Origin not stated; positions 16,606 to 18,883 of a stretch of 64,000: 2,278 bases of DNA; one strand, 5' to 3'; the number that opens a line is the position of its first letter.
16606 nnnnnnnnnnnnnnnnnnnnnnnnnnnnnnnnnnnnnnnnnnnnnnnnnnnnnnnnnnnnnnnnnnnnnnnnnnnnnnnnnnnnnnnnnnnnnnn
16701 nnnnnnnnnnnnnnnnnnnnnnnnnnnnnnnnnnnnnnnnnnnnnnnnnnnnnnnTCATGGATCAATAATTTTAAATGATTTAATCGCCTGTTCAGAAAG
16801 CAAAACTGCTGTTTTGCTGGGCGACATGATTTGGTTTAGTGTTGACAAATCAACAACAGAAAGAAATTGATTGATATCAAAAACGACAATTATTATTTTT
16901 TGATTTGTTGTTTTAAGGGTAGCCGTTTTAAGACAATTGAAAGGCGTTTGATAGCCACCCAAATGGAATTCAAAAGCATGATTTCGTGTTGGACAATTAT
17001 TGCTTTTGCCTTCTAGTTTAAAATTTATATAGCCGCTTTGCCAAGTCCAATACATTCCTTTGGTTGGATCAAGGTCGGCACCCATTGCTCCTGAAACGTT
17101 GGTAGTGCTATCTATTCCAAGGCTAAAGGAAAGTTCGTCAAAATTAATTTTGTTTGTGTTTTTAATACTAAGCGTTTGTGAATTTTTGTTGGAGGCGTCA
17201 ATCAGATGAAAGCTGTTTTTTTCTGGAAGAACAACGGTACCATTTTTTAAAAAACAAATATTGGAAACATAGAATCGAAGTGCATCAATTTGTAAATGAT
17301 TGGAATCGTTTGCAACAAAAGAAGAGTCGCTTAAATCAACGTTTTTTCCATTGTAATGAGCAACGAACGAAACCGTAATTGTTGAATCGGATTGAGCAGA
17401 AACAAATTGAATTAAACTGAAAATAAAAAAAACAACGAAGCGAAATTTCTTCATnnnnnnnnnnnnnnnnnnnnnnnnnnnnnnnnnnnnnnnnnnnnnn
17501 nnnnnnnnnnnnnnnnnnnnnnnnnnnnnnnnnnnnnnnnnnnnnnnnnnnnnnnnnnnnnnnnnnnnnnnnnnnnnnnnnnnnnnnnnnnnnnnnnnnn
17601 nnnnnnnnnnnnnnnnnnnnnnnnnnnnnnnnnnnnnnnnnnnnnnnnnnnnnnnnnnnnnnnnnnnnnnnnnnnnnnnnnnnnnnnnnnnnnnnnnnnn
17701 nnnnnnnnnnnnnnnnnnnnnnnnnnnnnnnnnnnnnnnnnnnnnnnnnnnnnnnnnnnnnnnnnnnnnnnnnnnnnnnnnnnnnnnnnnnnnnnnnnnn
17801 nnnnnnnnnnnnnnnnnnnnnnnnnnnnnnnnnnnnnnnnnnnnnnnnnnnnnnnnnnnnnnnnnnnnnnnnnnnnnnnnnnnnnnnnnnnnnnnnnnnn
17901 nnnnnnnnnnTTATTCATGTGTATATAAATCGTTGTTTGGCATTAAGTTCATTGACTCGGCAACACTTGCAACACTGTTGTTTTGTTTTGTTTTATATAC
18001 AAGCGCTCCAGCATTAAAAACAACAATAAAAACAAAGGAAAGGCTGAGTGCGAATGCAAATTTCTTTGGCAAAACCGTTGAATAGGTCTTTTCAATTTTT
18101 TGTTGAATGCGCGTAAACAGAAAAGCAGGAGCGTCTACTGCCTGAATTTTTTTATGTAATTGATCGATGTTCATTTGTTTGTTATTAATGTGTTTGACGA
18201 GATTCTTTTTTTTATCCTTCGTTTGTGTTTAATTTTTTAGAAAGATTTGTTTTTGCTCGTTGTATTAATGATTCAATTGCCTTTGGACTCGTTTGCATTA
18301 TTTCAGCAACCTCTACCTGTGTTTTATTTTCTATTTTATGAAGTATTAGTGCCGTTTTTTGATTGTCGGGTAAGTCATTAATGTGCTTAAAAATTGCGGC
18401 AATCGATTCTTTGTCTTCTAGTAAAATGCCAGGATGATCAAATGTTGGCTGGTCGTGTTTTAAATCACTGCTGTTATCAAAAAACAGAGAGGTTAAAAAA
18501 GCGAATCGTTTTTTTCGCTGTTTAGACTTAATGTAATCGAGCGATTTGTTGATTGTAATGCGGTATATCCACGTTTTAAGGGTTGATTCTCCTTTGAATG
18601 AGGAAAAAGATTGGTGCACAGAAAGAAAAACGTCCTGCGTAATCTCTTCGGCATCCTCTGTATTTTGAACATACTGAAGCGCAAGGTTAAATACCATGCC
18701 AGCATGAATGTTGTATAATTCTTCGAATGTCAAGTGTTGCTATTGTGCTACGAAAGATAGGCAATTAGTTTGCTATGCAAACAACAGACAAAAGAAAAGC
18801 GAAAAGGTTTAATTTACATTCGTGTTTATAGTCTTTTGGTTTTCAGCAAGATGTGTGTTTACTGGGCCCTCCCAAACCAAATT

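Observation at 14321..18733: ECF sigma / anti-sigma operon driving a Spy/CpxP-like – MbnP-like – di-haem peroxidase – YHYH (T9SS) module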

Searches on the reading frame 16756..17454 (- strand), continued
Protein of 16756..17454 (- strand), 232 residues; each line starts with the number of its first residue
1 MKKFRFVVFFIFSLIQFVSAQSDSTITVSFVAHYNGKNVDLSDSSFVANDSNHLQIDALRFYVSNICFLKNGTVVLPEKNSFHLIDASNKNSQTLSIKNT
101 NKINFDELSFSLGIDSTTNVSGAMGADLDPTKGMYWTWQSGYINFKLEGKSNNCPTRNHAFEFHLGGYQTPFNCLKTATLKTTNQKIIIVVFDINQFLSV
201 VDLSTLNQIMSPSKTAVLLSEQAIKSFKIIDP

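Call 38: search_protein_families(library=pfam, proteins=[L004:5502-5984:+, L004:5204-5497:+], max_evalue=10)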
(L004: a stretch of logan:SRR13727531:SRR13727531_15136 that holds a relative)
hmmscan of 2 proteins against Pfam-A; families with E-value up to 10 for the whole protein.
L004:5502-5984:+ (160 aa): 6 families
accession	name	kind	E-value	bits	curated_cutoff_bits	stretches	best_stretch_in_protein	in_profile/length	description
PF13801.11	Metal_resist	-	1.3e-05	25.8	29.2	1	15-133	3-122/125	Heavy-metal resistance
PF16295.10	TetR_C_10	-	0.00023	21.9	28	1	57-144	38-122/132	Tetracyclin repressor-like, C-terminal domain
PF08687.16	ASD2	-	0.0069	16.5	26.4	1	56-146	93-176/289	Apx/Shroom domain ASD2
PF07813.17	LTXXQ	-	0.04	15.1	24.3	1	41-138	3-97/100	LTXXQ motif family protein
PF05871.18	ESCRT-II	-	0.18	12.5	27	1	54-141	17-104/138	ESCRT-II complex subunit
PF17472.7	DUF5425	-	2.1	9.7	25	1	109-136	18-45/76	Family of unknown function (DUF5425)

L004:5204-5497:+ (97 aa): 5 families
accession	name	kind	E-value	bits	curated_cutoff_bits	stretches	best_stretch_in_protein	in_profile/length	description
PF01105.29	EMP24_GP25L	-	0.017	15.6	25.9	1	9-65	118-174/182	emp24/gp25L/p24 family/GOLD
PF20462.4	DUF6715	-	0.024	14.7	27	1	43-85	5-45/192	Domain of unknown function (DUF6715)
PF01616.22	Orbi_NS3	-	0.025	14.6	27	1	25-82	58-118/179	Orbivirus NS3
PF15183.11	MRAP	-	0.034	14.6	27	1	46-78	41-73/89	Melanocortin-2 receptor accessory protein family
PF16708.10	LppA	-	0.2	12.1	26.4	1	3-49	8-54/153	Lipoprotein confined to pathogenic Mycobacterium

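Call 51: search_protein_families(library=pfam, proteins=[L036:9710-11455:+, L023:2791-4386:+, L029:14733-15347:+, L019:8145-8627:+], max_evalue=0.001)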
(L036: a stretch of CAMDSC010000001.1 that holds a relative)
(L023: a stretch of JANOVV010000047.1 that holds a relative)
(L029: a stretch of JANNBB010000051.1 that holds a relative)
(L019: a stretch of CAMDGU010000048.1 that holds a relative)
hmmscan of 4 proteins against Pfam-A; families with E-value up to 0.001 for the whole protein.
L036:9710-11455:+ (581 aa): 4 families
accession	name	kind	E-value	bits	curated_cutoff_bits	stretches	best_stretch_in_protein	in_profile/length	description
PF07732.21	Cu-oxidase_3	-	1.7e-29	102.7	21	1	59-162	13-117/119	Multicopper oxidase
PF07731.20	Cu-oxidase_2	-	5.5e-21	75.2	20.4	1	377-488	24-134/137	Multicopper oxidase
PF18962.6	Por_Secre_tail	-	5.5e-13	49.4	27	1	506-578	1-73/75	Secretion system C-terminal sorting domain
PF00394.28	Cu-oxidase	-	3.8e-06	27.5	21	1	199-277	36-123/157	Multicopper oxidase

L023:2791-4386:+ (531 aa): 4 families
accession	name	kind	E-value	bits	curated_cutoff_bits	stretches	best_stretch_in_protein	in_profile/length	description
PF00884.28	Sulfatase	-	5.9e-42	144.4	25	1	21-335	1-301/301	Sulfatase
PF16347.10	SGSH_C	-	7.8e-10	39.6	29.3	1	291-417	9-133/154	N-sulphoglucosamine sulphohydrolase, C-terminal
PF18962.6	Por_Secre_tail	-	4.4e-06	27.3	27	1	464-528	2-74/75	Secretion system C-terminal sorting domain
PF01663.27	Phosphodiest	-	2.8e-05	24.3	23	0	178-275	135-220/342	Type I phosphodiesterase / nucleotide pyrophosphatase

L029:14733-15347:+ (204 aa): 3 families
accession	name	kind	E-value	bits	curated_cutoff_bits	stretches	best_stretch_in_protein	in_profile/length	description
PF00578.27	AhpC-TSA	-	2.6e-15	56.9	26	1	35-145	7-115/124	AhpC/TSA family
PF08534.16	Redoxin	-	1.9e-10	41.1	26.6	1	35-138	10-115/148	Redoxin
PF13905.12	Thioredoxin_8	-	4.4e-05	24.2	27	1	58-145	5-88/94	Thioredoxin-like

L019:8145-8627:+ (160 aa): 4 families
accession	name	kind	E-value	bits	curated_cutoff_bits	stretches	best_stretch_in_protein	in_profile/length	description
PF00578.27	AhpC-TSA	-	9.1e-09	35.8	26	1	43-102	25-81/124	AhpC/TSA family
PF13905.12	Thioredoxin_8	-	3.7e-07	30.8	27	1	44-123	2-78/94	Thioredoxin-like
PF00085.26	Thioredoxin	-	4.8e-07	30.2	23.5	1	33-89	9-61/103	Thioredoxin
PF08534.16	Redoxin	-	8.5e-07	29.3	26.6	1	42-89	27-75/148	Redoxin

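Call 57: predict_structure(alignment_id=A1)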
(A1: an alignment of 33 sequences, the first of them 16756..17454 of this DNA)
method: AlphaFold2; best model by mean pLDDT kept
length: 232 residues; sequences in the alignment: 33
mean_pLDDT: 85.5   pTM: 0.81
mean pLDDT of the five models: 85.5, 83.7, 83.8, 83.5, 82.9
residues with pLDDT >= 90: 147; 70-90: 41; 50-70: 36; < 50: 8
segments of 3 or more residues with pLDDT < 50: 120-125
pLDDT, mean of each block of 10 residues (from residue 1): 64 55 85 94 93 94 95 92 91 93 94 73 53 63 90 95 87 92 95 96 92 91 96 64
secondary structure, 60 per line:
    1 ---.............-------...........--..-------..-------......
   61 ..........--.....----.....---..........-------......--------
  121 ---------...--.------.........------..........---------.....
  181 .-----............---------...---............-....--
elements in order: H4-16 E24-34 E55-70 E73-77 E82-86 H90-93 E94-99 E107-112 E142-150 E160-166 E176-181 E187-193 H194-198 E208-210 H214-225 E227-230

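Call 60: fold_search(model_id=the predicted structure, library=pdb)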
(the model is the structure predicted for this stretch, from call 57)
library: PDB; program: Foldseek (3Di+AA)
matches with E <= 10: 266; with E <= 0.001: 6
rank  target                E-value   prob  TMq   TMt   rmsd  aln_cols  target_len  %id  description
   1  7l6g_B                4.1e-09  1.00  0.60  0.49   5.8       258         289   14  MbnP from Methylosinus trichosporium (released 2021-05-26)
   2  7l6g_E                5.5e-09  1.00  0.60  0.49   5.7       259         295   14  MbnP from Methylosinus trichosporium (released 2021-05-26)
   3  7l6g_C                9.9e-09  1.00  0.61  0.50   5.6       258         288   14  MbnP from Methylosinus trichosporium (released 2021-05-26)
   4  7l6g_D                1.3e-08  1.00  0.61  0.50   5.9       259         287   14  MbnP from Methylosinus trichosporium (released 2021-05-26)
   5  7l6g_F                1.4e-08  1.00  0.62  0.50   5.6       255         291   15  MbnP from Methylosinus trichosporium (released 2021-05-26)
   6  7l6g_A                5.2e-08  1.00  0.59  0.48   6.0       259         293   14  MbnP from Methylosinus trichosporium (released 2021-05-26)
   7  8c27_B                1.8e-01  0.08  0.15  0.25  16.8       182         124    8  Domain 3 of Group B Streptococcus pilus protein as scaffold for the display of foreign epitopes (released 2024-01-10)
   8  8c27_A                2.3e-01  0.07  0.14  0.22  16.7       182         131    9  Domain 3 of Group B Streptococcus pilus protein as scaffold for the display of foreign epitopes (released 2024-01-10)
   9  2xid_B                2.6e-01  0.13  0.19  0.12  12.2       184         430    8  Pilus-presented adhesin, Spy0125 (Cpa), P212121 form (DLS) (released 2010-08-04)
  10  2azq                  2.6e-01  0.08  0.17  0.14  14.7       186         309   11  Crystal Structure of Catechol 1,2-Dioxygenase from Pseudomonas arvilla C-1 (released 2005-10-04)
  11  2xtl_A                3.0e-01  0.38  0.18  0.10   4.9        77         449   14  Structure of the major pilus backbone protein from Streptococcus Agalactiae (released 2011-07-06)
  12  2xtl_B                4.0e-01  0.33  0.18  0.10   4.8        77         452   14  Structure of the major pilus backbone protein from Streptococcus Agalactiae (released 2011-07-06)
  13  4hss_A                4.0e-01  0.07  0.15  0.10   9.5       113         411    9  Structure of the Full-Length Major Pilin SpaD from Corynebacterium diphtheriae (released 2013-11-13)
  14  8sb2_A                4.0e-01  0.03  0.15  0.10  17.1       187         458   10  CryoEM structure of DH270.I2-CH848.10.17 (released 2023-04-19)
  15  7zdz_B                4.2e-01  0.06  0.14  0.11  22.1       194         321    9  Cryo-EM structure of the human inward-rectifier potassium 2.1 channel (Kir2.1) (released 2022-09-28)
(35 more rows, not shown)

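Call 79: search_protein_families(library=pfam, proteins=[L044:4212-6473:+, L045:1433-3097:+, L038:5189-5965:+, L040:9966-12155:+, L044:10447-12567:+, L062:9730-11325:+, L002:2555-4783:+, L010:8602-10932:+, L006:9911-12436:+, L009:11578-12711:+], max_evalue=0.0001)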
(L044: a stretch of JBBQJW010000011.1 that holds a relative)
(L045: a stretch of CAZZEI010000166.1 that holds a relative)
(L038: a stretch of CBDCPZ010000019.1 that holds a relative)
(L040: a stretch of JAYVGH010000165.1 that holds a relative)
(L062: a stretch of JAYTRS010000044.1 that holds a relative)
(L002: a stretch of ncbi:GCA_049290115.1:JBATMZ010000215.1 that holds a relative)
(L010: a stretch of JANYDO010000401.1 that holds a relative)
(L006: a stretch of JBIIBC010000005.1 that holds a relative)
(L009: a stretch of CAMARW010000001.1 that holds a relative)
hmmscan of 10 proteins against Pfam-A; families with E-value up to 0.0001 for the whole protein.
L044:4212-6473:+ (753 aa): 3 families
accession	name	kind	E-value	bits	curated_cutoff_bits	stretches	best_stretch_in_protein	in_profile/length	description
PF08757.17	CotH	-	1.1e-47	163.5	23.8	1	72-381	1-307/322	CotH kinase protein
PF00932.25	LTD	-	7.4e-15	55.7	34.3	1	528-639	4-108/109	Lamin Tail Domain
PF18962.6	Por_Secre_tail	-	1.8e-10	41.4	27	1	684-746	1-66/75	Secretion system C-terminal sorting domain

L045:1433-3097:+ (554 aa): 1 family
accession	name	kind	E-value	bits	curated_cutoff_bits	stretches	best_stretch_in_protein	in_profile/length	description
PF05935.17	Arylsulfotrans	-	2.9e-20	73.1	24.2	1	88-423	64-355/374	Arylsulfotransferase (ASST)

L038:5189-5965:+ (258 aa): 1 family
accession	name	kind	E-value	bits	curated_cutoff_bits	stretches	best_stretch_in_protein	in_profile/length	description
PF20113.4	DUF6503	-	2.7e-05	24.2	22.9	1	111-182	120-196/255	Family of unknown function (DUF6503)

L040:9966-12155:+ (729 aa): 3 families
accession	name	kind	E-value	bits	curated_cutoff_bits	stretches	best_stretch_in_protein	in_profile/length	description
PF12437.13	GSIII_N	-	4.9e-75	251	25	1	28-186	2-160/160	Glutamine synthetase type III N terminal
PF18318.6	Gln-synt_C-ter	-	1.9e-41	141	22.7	1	517-634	1-118/118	Glutamine synthetase C-terminal domain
PF00120.29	Gln-synt_C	-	6.1e-17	62.1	24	1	209-366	21-174/344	Glutamine synthetase, catalytic domain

L044:10447-12567:+ (706 aa): 4 families
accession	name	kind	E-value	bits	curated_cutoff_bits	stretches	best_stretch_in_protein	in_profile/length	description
PF00326.27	Peptidase_S9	-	4.9e-53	180.2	22.6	1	491-700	2-211/213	Prolyl oligopeptidase family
PF07676.18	PD40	-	3.4e-11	43.2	20.9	0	283-303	8-28/38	WD40-like Beta Propeller Repeat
PF00561.26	Abhydrolase_1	-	6.9e-06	26.3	25.8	0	473-605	1-120/245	alpha/beta hydrolase fold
PF00930.27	DPPIV_N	-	3.2e-05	23.3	22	0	235-351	188-298/354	Dipeptidyl peptidase IV (DPP IV) N-terminal region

L062:9730-11325:+ (531 aa): 2 families
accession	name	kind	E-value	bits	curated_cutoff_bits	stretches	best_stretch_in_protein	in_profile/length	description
PF00795.27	CN_hydrolase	-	5.9e-20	72.1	23.2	1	222-489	5-246/256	Carbon-nitrogen hydrolase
PF20154.4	LNT_N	-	1.3e-12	48.7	27.1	1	14-168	1-159/159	Apolipoprotein N-acyltransferase N-terminal domain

L002:2555-4783:+ (742 aa): 0 families

L010:8602-10932:+ (776 aa): 4 families
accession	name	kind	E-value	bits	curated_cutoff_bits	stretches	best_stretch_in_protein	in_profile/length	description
PF13715.12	CarbopepD_reg_2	-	4.6e-21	75.1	32.2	1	40-127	1-88/88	CarboxypepD_reg-like domain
PF00593.30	TonB_dep_Rec_b-barrel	-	2.4e-14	54.5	27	1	341-737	53-435/436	TonB dependent receptor-like, beta-barrel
PF13620.12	CarboxypepD_reg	-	9.7e-14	51.9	32.3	1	39-116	1-82/82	Carboxypeptidase regulatory-like domain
PF07715.20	Plug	-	1.2e-11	45.5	23.9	1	156-236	19-102/107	TonB-dependent Receptor Plug Domain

L006:9911-12436:+ (841 aa): 4 families
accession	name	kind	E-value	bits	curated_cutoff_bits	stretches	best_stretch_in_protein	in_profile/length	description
PF00122.25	E1-E2_ATPase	-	6.6e-45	153.3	28.1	1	100-281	3-180/181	E1-E2 ATPase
PF00689.26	Cation_ATPase_C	-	6e-35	121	27.3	1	655-827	1-175/175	Cation transporting ATPase, C-terminus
PF00702.32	Hydrolase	-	3.3e-14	54.2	26.4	1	300-583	3-191/191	haloacid dehalogenase-like hydrolase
PF00690.31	Cation_ATPase_N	-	4e-09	36.5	20.4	1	10-57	20-67/69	Cation transporter/ATPase, N-terminus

L009:11578-12711:+ (377 aa): 4 families
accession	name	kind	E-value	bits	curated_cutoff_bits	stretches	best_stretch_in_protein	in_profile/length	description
PF16363.11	GDP_Man_Dehyd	-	3.5e-152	507.1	27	1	5-351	1-332/332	GDP-mannose 4,6 dehydratase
PF01370.27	Epimerase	-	2.1e-76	256.9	20.9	1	4-251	1-240/240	NAD dependent epimerase/dehydratase family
PF04321.23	RmlD_sub_bind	-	8.5e-06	25.5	27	1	4-163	3-132/287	RmlD substrate binding domain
PF02719.21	Polysacc_synt_2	-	5.3e-05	23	20.2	1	5-117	2-116/293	Polysaccharide biosynthesis protein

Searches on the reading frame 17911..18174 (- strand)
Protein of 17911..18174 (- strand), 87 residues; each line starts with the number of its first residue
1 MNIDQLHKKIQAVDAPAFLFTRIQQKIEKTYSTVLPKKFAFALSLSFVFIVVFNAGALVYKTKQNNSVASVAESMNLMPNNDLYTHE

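Call 3: search_protein_families(library=pfam, proteins=[window:17911-18174:-], max_evalue=0.01)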
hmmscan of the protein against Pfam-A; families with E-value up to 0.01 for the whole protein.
window:17911-18174:- (87 aa): 0 families

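Call 4: search_protein_families(library=ncbifam, proteins=[window:17911-18174:-], max_evalue=0.01)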
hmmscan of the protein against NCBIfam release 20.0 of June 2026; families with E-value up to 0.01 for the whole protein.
window:17911-18174:- (87 aa): 0 families

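Call 38: search_protein_families(library=pfam, proteins=[window:17911-18174:-], max_evalue=10)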
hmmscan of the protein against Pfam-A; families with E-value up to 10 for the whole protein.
window:17911-18174:- (87 aa): 1 family
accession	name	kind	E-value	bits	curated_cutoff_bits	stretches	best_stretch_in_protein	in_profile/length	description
PF04014.23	MazE_antitoxin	-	0.12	12.7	24.7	1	24-46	1-23/48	Antidote-toxin recognition MazE, bacterial antitoxin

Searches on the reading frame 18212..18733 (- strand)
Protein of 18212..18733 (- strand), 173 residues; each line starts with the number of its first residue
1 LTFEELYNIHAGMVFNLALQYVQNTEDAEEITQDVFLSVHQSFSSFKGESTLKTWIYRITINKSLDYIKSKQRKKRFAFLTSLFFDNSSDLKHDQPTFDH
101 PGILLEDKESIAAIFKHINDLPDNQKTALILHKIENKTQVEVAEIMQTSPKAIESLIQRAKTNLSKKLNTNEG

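Call 3: search_protein_families(library=pfam, proteins=[window:18212-18733:-], max_evalue=0.01)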
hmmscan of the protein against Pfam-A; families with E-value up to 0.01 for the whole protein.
window:18212-18733:- (173 aa): 6 families
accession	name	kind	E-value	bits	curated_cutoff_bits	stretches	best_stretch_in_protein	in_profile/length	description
PF04542.20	Sigma70_r2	-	7.4e-16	58.2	24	1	6-73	1-70/71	Sigma-70 region 2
PF08281.18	Sigma70_r4_2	-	4.3e-11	42.7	25.7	1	118-164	8-54/54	Sigma-70, region 4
PF04545.22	Sigma70_r4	-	1.7e-05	24.7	24.1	1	119-164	3-48/50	Sigma-70, region 4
PF22233.2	PhyR_sigma-like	-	2.7e-05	24.3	27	1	127-166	10-49/50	Response regulator PhyR, sigma-like domain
PF13518.12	HTH_28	-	0.0052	17.3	25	0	125-161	1-37/52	Helix-turn-helix domain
PF24536.2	NXPE4_C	-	0.0067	16.5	27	1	46-161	24-142/220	NXPE family member 4-like, C-terminal domain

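Call 4: search_protein_families(library=ncbifam, proteins=[window:18212-18733:-], max_evalue=0.01)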
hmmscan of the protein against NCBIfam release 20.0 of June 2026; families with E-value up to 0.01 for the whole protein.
window:18212-18733:- (173 aa): 94 families (the best 25 are shown)
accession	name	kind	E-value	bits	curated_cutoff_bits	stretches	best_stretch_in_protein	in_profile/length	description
TIGR02985.1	Sig70_bacteroi1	subfamily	1.1e-30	107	126.4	1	2-168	2-162/162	RNA polymerase sigma-70 factor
TIGR02937.1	sigma70-ECF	superfamily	6.3e-28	97.5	42.9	1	3-168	3-165/165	sigma-70 family RNA polymerase sigma factor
NF004113.0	PRK05602.1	equivalog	2.7e-27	95.8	208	1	3-172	47-205/211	RNA polymerase sigma factor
NF006930.0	PRK09415.1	subfamily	1.7e-25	89.9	198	1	4-170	19-177/179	RNA polymerase factor sigma C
NF006089.0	PRK08241.1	subfamily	5.5e-24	84.9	240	1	25-168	46-204/343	RNA polymerase subunit sigma-70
NF058625.1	sigma_PG0214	equivalog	4.3e-23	81.9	130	1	4-171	7-164/170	GFO_1088 family ECF-type sigma factor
NF008888.0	PRK11922.1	equivalog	6e-23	81.7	204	1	3-169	32-197/231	RNA polymerase sigma factor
TIGR02950.1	SigM_subfam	subfamily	1.5e-22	80.1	147.95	1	2-168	1-158/159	RNA polymerase sigma factor, SigM family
NF009166.1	PRK12513.1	equivalog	7e-22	78.1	206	1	2-171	23-189/193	RNA polymerase sigma factor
NF007220.0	PRK09639.1-5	equivalog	1.3e-21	77.2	260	1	2-170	4-166/181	RNA polymerase sigma factor SigX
NF007225.0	PRK09643.1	equivalog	5.5e-21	75.2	190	1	2-169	28-183/204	RNA polymerase sigma factor SigM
TIGR02939.1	RpoE_Sigma70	equivalog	5.6e-21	75.4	236.15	1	10-168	29-186/190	RNA polymerase sigma factor RpoE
NF007223.0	PRK09641.1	equivalog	2.3e-20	73.2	209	1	2-169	19-185/187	RNA polymerase sigma factor SigW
NF007215.0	PRK09637.1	equivalog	7.6e-20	71.7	212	1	2-168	2-154/181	RNA polymerase sigma factor SigZ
TIGR02960.1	SigX5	hypoth_equivalog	1.1e-19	70.9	264.75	2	25-79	29-83/322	RNA polymerase sigma-70 factor, TIGR02960 family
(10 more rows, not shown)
